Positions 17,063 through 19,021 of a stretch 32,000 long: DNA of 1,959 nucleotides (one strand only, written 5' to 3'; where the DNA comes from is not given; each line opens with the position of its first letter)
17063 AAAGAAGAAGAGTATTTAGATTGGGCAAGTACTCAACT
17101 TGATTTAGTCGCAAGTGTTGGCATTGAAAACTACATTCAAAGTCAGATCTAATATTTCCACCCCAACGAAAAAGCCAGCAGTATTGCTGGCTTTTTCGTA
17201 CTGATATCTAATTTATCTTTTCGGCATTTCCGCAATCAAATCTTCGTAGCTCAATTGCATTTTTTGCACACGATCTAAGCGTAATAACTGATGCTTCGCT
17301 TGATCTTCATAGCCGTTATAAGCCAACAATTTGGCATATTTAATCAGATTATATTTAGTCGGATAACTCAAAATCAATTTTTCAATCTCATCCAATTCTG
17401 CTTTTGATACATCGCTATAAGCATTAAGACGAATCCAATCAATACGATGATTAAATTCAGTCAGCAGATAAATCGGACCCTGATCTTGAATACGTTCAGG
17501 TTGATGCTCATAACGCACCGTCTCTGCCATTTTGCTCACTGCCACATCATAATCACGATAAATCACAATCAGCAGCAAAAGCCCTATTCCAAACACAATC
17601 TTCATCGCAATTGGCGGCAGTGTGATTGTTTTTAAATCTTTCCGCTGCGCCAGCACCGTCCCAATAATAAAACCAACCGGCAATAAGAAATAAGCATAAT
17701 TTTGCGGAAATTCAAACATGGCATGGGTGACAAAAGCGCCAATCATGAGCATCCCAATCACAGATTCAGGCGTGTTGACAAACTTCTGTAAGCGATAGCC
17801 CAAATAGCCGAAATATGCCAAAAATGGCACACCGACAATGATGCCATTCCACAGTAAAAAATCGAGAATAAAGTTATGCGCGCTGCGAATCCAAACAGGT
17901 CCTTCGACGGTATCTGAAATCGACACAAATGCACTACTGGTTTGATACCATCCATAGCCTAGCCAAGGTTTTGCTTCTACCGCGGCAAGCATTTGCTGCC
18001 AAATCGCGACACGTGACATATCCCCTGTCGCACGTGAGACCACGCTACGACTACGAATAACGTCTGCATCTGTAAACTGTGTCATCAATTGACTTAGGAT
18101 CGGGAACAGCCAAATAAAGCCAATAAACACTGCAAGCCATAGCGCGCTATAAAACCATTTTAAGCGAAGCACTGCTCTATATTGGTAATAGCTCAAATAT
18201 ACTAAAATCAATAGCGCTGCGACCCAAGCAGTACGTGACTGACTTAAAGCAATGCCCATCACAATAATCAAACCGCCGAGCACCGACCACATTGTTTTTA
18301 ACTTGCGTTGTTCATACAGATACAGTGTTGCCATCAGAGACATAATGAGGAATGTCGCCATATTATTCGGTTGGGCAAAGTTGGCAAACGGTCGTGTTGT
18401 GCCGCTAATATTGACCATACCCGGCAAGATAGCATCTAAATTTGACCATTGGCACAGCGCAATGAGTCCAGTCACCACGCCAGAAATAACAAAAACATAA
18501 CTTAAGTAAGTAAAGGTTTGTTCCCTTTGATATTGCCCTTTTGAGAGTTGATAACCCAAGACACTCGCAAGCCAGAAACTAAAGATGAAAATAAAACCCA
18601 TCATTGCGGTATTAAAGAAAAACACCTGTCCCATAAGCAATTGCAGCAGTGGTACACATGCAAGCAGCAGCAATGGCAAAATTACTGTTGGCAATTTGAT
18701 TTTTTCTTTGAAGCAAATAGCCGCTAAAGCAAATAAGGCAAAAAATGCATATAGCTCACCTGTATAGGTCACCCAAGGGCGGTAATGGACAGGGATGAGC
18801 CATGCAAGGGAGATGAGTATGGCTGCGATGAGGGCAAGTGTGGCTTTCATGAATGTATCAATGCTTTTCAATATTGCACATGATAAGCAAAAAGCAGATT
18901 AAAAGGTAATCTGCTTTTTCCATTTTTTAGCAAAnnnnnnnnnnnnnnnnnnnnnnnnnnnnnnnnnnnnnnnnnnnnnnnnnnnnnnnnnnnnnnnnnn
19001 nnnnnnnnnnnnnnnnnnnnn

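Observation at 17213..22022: Pilin island with two full-length PglL-type oligosaccharyltransferase paralogues flanking a TfpX/TfpZ-like membrane protein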

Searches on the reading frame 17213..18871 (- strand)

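Call 3: search_protein_families(library=pfam, proteins=[window:17213-18871:-], max_evalue=0.01)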
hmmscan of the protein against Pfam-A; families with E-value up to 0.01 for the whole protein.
window:17213-18871:- (552 aa): 3 families
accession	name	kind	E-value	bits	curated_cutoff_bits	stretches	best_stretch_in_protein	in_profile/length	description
PF04932.20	Wzy_C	-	2.3e-16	60.4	31.7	1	201-350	4-148/149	O-Antigen ligase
PF11846.14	Wzy_C_2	-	1.6e-11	44.9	28.5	1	373-532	3-172/191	Virulence factor membrane-bound polymerase, C-terminal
PF15864.10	PglL_A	-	3.9e-09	36.6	25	1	161-185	1-25/26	Protein glycosylation ligase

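Call 4: search_protein_families(library=ncbifam, proteins=[window:17213-18871:-], max_evalue=0.01)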
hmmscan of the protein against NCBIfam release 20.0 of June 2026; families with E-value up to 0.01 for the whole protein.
window:17213-18871:- (552 aa): 0 families
